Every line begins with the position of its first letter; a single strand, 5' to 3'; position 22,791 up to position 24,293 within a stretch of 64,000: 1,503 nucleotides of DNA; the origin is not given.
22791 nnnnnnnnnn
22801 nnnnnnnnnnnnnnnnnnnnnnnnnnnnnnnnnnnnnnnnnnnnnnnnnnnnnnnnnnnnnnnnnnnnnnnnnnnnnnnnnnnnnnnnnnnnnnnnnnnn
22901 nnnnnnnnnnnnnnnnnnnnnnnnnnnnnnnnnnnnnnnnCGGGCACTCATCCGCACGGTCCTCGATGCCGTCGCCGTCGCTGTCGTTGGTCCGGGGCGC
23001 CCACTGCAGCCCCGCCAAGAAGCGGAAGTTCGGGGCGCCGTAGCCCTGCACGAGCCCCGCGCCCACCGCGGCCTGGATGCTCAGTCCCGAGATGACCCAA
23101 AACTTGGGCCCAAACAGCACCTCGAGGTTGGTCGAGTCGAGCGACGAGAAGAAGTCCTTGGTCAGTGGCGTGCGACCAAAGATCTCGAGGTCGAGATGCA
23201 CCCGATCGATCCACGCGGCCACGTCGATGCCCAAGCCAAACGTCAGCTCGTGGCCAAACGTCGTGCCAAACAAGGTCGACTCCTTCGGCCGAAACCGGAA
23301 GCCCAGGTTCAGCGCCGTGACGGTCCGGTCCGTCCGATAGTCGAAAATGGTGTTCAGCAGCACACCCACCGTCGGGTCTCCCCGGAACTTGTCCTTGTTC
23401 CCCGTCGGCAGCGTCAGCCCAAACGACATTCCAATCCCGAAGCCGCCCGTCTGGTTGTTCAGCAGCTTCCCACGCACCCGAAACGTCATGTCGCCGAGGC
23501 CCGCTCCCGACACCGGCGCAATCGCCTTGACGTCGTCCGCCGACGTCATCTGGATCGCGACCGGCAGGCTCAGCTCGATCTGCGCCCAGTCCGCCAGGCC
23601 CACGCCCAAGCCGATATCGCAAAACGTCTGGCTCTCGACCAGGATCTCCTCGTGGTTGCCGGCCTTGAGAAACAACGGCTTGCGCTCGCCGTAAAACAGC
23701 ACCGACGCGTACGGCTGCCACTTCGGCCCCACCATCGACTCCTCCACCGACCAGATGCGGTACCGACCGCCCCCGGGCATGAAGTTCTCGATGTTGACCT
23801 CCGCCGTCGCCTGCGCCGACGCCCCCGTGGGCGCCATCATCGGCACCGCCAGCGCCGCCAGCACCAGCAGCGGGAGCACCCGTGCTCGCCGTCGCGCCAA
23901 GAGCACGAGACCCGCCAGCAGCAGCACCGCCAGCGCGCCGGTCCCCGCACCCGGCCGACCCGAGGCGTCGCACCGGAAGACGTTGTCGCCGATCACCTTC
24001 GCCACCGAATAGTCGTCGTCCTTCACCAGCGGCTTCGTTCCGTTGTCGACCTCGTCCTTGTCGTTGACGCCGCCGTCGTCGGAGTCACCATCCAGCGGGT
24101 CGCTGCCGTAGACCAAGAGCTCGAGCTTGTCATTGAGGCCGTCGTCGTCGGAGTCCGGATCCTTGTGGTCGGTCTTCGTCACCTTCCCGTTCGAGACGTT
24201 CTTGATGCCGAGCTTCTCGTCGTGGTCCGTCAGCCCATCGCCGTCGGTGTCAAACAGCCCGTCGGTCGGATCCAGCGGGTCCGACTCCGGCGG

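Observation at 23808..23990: A C-terminal sorting signal and a new signal peptide sit back to back, in frame, inside the 4751-codon ORF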

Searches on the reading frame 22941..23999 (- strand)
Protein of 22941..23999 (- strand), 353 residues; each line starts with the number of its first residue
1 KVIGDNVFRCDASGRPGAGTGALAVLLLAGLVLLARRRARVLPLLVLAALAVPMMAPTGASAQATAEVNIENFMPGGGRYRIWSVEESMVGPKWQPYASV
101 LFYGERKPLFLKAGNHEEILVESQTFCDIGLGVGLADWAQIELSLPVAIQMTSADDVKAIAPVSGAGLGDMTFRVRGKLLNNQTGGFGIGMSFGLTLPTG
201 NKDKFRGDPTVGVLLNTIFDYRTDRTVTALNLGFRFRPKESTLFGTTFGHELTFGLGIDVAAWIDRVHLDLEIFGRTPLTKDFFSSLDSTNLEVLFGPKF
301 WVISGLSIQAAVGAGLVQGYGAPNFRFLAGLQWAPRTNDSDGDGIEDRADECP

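Call 21: find_related_loci(query=A2, collection=genome_contigs, flank=10000)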
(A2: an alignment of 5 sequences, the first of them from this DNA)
Query A2 (353 aa) in genome_contigs; peptide patterns used: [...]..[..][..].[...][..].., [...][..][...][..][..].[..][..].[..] (x = any residue, [..] = any of these).
81 stretches matched a pattern; 16 encode a relative of the query (tblastn E <= 1e-3); 16 distinct loci.
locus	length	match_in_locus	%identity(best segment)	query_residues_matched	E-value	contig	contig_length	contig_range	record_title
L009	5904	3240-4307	51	2-353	2e-106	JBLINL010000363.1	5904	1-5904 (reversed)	MAG: Myxococcota bacterium isolate 3300053785_223 Ga0535658_0044077, whole genome shotgun sequence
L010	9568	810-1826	51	12-353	6e-104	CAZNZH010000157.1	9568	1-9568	MAG TPA_asm: uncultured Myxococcales bacterium isolate binchicken_co235_11 genome assembly, contig: NODE_16730_length_95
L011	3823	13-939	52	50-353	8e-103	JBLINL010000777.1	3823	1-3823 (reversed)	MAG: Myxococcota bacterium isolate 3300053785_223 Ga0535658_0082336, whole genome shotgun sequence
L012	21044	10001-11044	50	2-352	2e-99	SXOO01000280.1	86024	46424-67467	MAG: Proteobacteria bacterium isolate F1-120-MAGs227 F1-120__c879887, whole genome shotgun sequence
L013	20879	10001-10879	53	60-353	3e-99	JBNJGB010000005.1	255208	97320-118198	MAG: Myxococcota bacterium isolate Y22_60dBSe2.bin.152 NODE_18_length_255208_cov_19.230000, whole genome shotgun sequenc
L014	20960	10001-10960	54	36-353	3e-98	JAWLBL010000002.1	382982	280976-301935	MAG: Myxococcota bacterium isolate 15dZY3.bin.102 NODE_29_length_382982_cov_85.093982, whole genome shotgun sequence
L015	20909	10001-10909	51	30-335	2e-89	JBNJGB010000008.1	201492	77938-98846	MAG: Myxococcota bacterium isolate Y22_60dBSe2.bin.152 NODE_32_length_201492_cov_18.060717, whole genome shotgun sequenc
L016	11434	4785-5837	43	1-353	8e-85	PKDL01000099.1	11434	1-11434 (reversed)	MAG: Proteobacteria bacterium isolate Deltapro1 c_000000002824, whole genome shotgun sequence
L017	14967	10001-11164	44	1-353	2e-92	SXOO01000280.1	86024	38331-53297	MAG: Proteobacteria bacterium isolate F1-120-MAGs227 F1-120__c879887, whole genome shotgun sequence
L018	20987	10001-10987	52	25-353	2e-109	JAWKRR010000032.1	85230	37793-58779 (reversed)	MAG: Myxococcota bacterium isolate BC1.85 BC1.85.fa-32, whole genome shotgun sequence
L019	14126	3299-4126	45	57-335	4e-69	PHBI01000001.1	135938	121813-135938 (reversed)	MAG: Deltaproteobacteria bacterium HGW-Deltaproteobacteria-14 08E140C01_z5_2013_Ig3399_v2_scaffold_145, whole genome sho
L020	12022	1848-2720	44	51-341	1e-70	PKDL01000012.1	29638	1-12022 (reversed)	MAG: Proteobacteria bacterium isolate Deltapro1 c_000000000628, whole genome shotgun sequence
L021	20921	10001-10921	32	58-353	3e-29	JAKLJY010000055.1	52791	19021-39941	MAG: Myxococcota bacterium isolate MAG.78 MAG.78-NODE_55_length_52791_cov_6.161798, whole genome shotgun sequence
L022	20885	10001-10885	28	45-335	4e-25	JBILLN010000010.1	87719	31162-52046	MAG: Bradymonadia bacterium isolate ME2017-08-05_3300034118_group7_bin165 Rohwer_bin1474_scaffold_25_c1, whole genome sh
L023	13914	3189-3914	32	107-334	2e-22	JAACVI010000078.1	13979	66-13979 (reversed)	MAG: Myxococcales bacterium isolate CG_2015-01_69_45 CG_2015-01_curated_scaffold_3469, whole genome shotgun sequence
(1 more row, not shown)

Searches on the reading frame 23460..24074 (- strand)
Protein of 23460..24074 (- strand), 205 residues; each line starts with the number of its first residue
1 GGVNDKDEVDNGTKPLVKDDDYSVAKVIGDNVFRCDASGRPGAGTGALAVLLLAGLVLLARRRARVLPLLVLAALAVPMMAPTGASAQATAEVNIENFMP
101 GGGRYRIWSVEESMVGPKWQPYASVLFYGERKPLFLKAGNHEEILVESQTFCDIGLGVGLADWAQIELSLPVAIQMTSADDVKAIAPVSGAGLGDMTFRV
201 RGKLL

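Call 66: search_protein_representatives(alignment_id=A5)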
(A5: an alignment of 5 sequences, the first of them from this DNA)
Query: 5 sequences, 202 profile positions. Proteins with E-value up to 0.001 (for the whole library): 2518; up to 1e-10: 426; up to 1e-30: 13. The best 150 are listed.
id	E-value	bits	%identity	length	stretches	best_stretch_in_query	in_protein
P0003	8.9e-84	296.6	-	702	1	1-202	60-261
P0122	1.4e-53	198.0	-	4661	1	1-202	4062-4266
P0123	1.2e-52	194.9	-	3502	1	1-202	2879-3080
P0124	1.9e-52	194.2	-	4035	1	1-202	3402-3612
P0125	7.5e-52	192.3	-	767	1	1-202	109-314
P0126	2.4e-51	190.7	-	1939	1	1-202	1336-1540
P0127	2.8e-50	187.2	-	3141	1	1-202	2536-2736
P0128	2.5e-48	180.8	-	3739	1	1-202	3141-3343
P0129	2.7e-46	174.2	-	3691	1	1-202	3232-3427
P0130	2.5e-44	167.7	-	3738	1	1-202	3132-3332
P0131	1.2e-40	155.8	-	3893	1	1-202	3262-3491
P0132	2.0e-34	135.5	-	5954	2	1-200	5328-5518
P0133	3.9e-34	134.5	-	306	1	66-201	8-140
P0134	1.7e-30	122.6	-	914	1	1-202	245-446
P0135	7.4e-29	117.2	-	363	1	68-200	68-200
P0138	3.3e-26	108.6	-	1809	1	1-202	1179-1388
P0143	1.2e-24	103.5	-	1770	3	1-201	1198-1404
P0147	1.8e-23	99.7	-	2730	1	1-198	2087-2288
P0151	2.3e-22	96.0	-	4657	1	1-196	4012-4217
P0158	1.7e-21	93.2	-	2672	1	1-202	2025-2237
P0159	2.0e-21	93.0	-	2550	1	1-201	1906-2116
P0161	2.4e-21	92.7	-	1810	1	1-202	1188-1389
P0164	4.5e-21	91.8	-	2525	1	1-201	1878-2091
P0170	1.8e-20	89.9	-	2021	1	1-202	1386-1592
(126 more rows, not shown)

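Call 69: list_cluster_members(proteins=[P0122, P0138, P0143, P0147, P0151, P0158, P0159, P0164, P0170, P0161])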
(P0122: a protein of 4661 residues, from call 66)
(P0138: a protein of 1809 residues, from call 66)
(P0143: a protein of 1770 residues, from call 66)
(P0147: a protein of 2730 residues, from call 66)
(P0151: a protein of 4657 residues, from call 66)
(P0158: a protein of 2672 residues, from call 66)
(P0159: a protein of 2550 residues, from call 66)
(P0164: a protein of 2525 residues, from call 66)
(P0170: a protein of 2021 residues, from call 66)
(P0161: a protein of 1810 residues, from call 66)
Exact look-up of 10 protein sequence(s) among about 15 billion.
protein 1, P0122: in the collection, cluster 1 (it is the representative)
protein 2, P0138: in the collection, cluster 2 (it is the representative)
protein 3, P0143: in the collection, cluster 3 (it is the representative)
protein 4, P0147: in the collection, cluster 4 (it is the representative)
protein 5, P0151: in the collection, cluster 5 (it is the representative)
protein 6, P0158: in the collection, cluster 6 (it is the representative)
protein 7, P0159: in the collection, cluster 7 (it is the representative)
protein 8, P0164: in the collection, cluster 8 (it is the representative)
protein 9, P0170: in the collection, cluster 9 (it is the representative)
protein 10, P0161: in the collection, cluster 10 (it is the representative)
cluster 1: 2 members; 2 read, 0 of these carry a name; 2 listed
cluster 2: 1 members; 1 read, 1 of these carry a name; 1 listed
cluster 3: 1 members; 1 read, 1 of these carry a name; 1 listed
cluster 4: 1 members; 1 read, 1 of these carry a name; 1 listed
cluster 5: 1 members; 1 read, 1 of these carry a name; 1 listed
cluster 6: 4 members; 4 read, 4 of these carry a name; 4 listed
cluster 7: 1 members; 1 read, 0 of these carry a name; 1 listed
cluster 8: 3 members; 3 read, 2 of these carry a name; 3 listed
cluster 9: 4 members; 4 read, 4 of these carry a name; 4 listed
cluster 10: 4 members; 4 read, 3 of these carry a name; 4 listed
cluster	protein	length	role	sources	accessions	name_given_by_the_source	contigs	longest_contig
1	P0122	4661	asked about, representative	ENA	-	-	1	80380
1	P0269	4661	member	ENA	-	-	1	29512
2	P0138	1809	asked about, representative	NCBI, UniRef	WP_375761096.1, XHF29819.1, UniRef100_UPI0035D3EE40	Ig-like domain-containing protein [Corallococcus exercitus] | adventurous gliding motility protein AgmC n=1 Tax=Corallococcus exercitus TaxID=2316736 ...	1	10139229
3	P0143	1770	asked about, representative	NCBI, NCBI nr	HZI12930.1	MAG TPA: Ig-like domain-containing protein [Myxococcus sp.] | Ig-like domain-containing protein [Myxococcus sp.]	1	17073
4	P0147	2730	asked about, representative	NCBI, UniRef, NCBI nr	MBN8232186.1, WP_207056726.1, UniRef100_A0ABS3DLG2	OmpA family protein [Corallococcus macrosporus] | OmpA family protein n=1 Tax=Corallococcus macrosporus TaxID=35 RepID=A0ABS3DLG2_9BACT | Ig-like domain-containing protein [Corallococcus macrosporus]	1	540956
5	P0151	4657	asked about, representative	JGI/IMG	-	uncharacterized protein (TIGR03382 family)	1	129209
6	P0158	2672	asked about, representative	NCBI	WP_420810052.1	adventurous gliding motility protein AgmC [Corallococcus macrosporus]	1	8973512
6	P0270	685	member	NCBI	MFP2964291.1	Ig-like domain-containing protein [Myxococcus sp. 1LA]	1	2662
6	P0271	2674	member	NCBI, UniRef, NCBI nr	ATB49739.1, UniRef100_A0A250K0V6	cell envelope biogenesis protein OmpA [Corallococcus macrosporus DSM 14697] | Cell envelope biogenesis protein OmpA n=2 Tax=Corallococcus macrosporus TaxID=35 ...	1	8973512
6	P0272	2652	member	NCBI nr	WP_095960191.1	Ig-like domain-containing protein [Corallococcus macrosporus]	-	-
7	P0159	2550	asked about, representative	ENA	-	-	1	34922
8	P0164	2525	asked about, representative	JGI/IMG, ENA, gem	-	-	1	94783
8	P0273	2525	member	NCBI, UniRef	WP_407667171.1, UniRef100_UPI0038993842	adventurous gliding motility protein AgmC [Myxococcus qinghaiensis] | adventurous gliding motility protein AgmC n=1 Tax=Myxococcus qinghaiensis TaxID=2906758 ...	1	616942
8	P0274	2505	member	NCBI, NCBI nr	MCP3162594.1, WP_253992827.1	Ig-like domain-containing protein [Myxococcus sp. QH3KD-4-1] | Ig-like domain-containing protein [Myxococcus qinghaiensis]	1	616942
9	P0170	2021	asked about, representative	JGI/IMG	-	uncharacterized protein (TIGR03382 family)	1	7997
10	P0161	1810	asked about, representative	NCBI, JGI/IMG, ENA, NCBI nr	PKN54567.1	MAG: hypothetical protein CVU56_25950 [Deltaproteobacteria bacterium ... | MYXO-CTERM domain-containing protein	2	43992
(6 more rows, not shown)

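Call 73: search_protein_families(library=ncbifam, proteins=[P0158], max_evalue=0.00001)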
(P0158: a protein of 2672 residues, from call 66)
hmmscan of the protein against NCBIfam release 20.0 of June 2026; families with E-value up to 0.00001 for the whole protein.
P0158 (2672 aa): 45 families (the best 25 are shown)
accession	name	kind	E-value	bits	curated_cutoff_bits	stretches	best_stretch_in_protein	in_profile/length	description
NF047640.1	gliding_AgmC_N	equivalog_domain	2.6e-119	398.8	275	1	28-440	7-412/412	adventurous gliding motility protein AgmC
NF033763.1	exchanger_TraB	exception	4e-90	302.3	700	2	2465-2661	315-499/522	outer membrane exchange protein TraB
NF047446.1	barrel_OmpL47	domain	2.6e-78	258.5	40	0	1637-1677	22-60/68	OmpL47-type beta-barrel domain-containing protein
NF033510.3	Ca_tandemer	repeat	2.2e-65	217.1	50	3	1421-1507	2-96/96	Ca2+-stabilized repeat-containing adhesin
NF033765.2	gliding_CglD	equivalog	8e-60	202.7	400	3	1664-1838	242-428/1124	adventurous gliding motility lipoprotein CglD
NF047441.1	Lepto_OmpL47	equivalog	3.6e-39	135.3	250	0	785-826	291-331/336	multi-beta-barrel domain surface protein OmpL47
NF053611.1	YiaD_Gzip_OmpA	equivalog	9.2e-33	113.7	175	1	2549-2659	97-206/206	YiaD family glycine zipper/OmpA-like lipoprotein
NF053612.1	anchor_PA1041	equivalog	4.7e-31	108.5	250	1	2504-2659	75-235/236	PA1041 family peptidoglycan-binding anchor lipoprotein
NF053585.1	OMP_LP_YfiB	equivalog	1.9e-23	83.1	128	1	2552-2656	54-157/163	outer membrane lipoprotein YfiB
NF040520.1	Ig_like_BLP2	equivalog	5.8e-22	77.6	750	3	1228-1351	486-618/730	Ig-like repeat protein Blp2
NF006541.1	PRK09038.1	equivalog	8.6e-22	78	283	1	2549-2661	136-250/253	flagellar motor protein MotD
TIGR03350.1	type_VI_ompA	equivalog_domain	2e-21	76.4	139.8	1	2545-2656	21-134/137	type VI secretion system protein TssL, long form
TIGR02802.1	Pal_lipo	equivalog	7.2e-21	74.2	125.35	1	2555-2657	1-102/104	peptidoglycan-associated lipoprotein Pal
NF053613.1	OMP_toxin_LptF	equivalog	1e-20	74.5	400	1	2550-2659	137-245/256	lipotoxin F family OmpA-related lipoprotein LptF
NF045787.1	OmpABordt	equivalog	4.3e-19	68.9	200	1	2545-2660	76-190/194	outer membrane protein OmpA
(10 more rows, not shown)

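Call 74: find_encoding_contigs(protein=P0158, flank=8000, max_places=2)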
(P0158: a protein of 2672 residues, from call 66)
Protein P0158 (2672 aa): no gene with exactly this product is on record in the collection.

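Call 75: find_encoding_contigs(protein=P0271, flank=8000, max_places=2)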
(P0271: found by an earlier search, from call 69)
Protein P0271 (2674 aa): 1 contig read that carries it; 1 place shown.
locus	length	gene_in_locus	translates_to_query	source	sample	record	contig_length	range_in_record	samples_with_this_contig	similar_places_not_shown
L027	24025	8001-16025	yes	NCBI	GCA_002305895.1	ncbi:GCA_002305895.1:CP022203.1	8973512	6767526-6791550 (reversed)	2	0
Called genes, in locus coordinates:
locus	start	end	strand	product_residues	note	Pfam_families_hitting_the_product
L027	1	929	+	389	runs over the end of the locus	PF01098:FTSW_RODA_SPOVE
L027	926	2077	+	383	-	PF03033:Glyco_transf_28, PF13579:Glyco_trans_4_4 (weak), PF04101:Glyco_tran_28_C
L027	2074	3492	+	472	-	PF01225:Mur_ligase, PF08245:Mur_ligase_M, PF02875:Mur_ligase_C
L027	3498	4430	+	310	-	PF01565:FAD_binding_4, PF02873:MurB_C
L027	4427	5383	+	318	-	PF01820:Dala_Dala_lig_N, PF01071:GARS_A, PF02786:CPSase_L_D2, PF08443:RimK (weak), PF02222:ATP-grasp (weak), PF07478:Dala_Dala_lig_C, PF13535:ATP-grasp_4 (weak)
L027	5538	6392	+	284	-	PF08478:POTRA_1, PF03799:FtsQ_DivIB_C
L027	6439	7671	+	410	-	PF11104:PilM_2 (faint), PF14450:FtsA, PF02491:SHS2_FTSA, PF06723:MreB_Mbl, PF06277:EutA (weak), PF14450:FtsA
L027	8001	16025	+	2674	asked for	PF17936:Big_6 (weak), PF19077:Big_13, PF17936:Big_6 (weak), PF19077:Big_13, PF17936:Big_6, PF19077:Big_13, PF18884:TSP3_bac (weak), PF00691:OmpA, +12 more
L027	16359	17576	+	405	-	PF00091:Tubulin, PF12327:FtsZ_C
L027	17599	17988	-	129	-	-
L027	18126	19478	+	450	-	PF00289:Biotin_carb_N, PF08443:RimK (faint), PF13549:ATP-grasp_5 (faint), PF02222:ATP-grasp (weak), PF02786:CPSase_L_D2, PF07478:Dala_Dala_lig_C, PF02785:Biotin_carb_C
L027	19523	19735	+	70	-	PF00364:Biotin_lipoyl, PF25917:BSH_RND (faint), PF25919:BSH_CusB (faint), PF25973:BSH_CzcB (weak), PF25997:BSH_YhbJ (faint), PF25984:BSH_YknX (faint)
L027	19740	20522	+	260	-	PF00378:ECH_1, PF16113:ECH_2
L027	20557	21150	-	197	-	PF00072:Response_reg, PF13560:HTH_31, PF01381:HTH_3, PF13443:HTH_26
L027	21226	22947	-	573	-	PF16697:Yop-YscD_cpl, PF00498:FHA, PF16697:Yop-YscD_cpl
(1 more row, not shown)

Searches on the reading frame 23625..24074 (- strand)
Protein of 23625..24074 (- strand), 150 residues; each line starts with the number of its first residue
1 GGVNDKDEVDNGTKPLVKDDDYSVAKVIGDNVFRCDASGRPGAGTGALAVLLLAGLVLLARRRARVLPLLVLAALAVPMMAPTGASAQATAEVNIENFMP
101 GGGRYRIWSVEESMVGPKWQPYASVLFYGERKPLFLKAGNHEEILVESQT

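Call 58: find_homologous_proteins(query=A4, max_evalue=0.00001)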
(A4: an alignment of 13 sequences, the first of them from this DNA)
Query A4 (13 sequences) (150 aa, profile of the alignment): 1 proteins with E <= 0.00001 among 8000 candidates.
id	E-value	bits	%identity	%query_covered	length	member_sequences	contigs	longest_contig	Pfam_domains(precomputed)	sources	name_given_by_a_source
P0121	6.4e-13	67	35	67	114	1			-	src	-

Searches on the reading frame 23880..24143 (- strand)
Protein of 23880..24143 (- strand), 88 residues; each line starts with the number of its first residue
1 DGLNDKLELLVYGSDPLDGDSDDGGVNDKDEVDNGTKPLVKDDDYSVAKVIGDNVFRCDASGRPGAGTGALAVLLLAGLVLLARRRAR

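Call 5: search_protein_families(library=ncbifam, proteins=[window:23880-24143:-], max_evalue=10)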
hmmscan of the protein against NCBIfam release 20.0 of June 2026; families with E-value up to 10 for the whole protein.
seq(88 aa): 7 families
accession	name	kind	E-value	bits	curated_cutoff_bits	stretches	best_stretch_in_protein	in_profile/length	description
NF045638.1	Mrt_dep_phytase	exception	0.00091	18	440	1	17-87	358-429/430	myxosortase-dependent phytase-like phosphatase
TIGR03382.1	GC_trans_RRR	domain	0.00095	19.7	15.85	1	58-86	2-27/27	MYXO-CTERM sorting domain-containing protein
TIGR03901.2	MYXO-CTERM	domain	0.036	14.5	20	1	58-88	6-34/34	MYXO-CTERM sorting domain-containing protein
NF041938.1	RSIGE_not_HEIGH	exception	0.051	12.8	375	1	21-86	251-319/325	MYXO-CTERM-anchored inactivated metalloprotease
NF058571.1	GVDTG_CTERM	domain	0.11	12.9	29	1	64-86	23-44/44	GVDTG sorting domain-containing protein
NF033846.1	Rumino_NPXTG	domain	0.36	11.2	23.5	1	65-86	5-28/30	NPXTG-anchored protein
NF051874.1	PVV_CTERM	equivalog_domain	2.2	8.2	27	1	66-87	13-34/38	PVV-CTERM domain-containing choice-of-anchor G protein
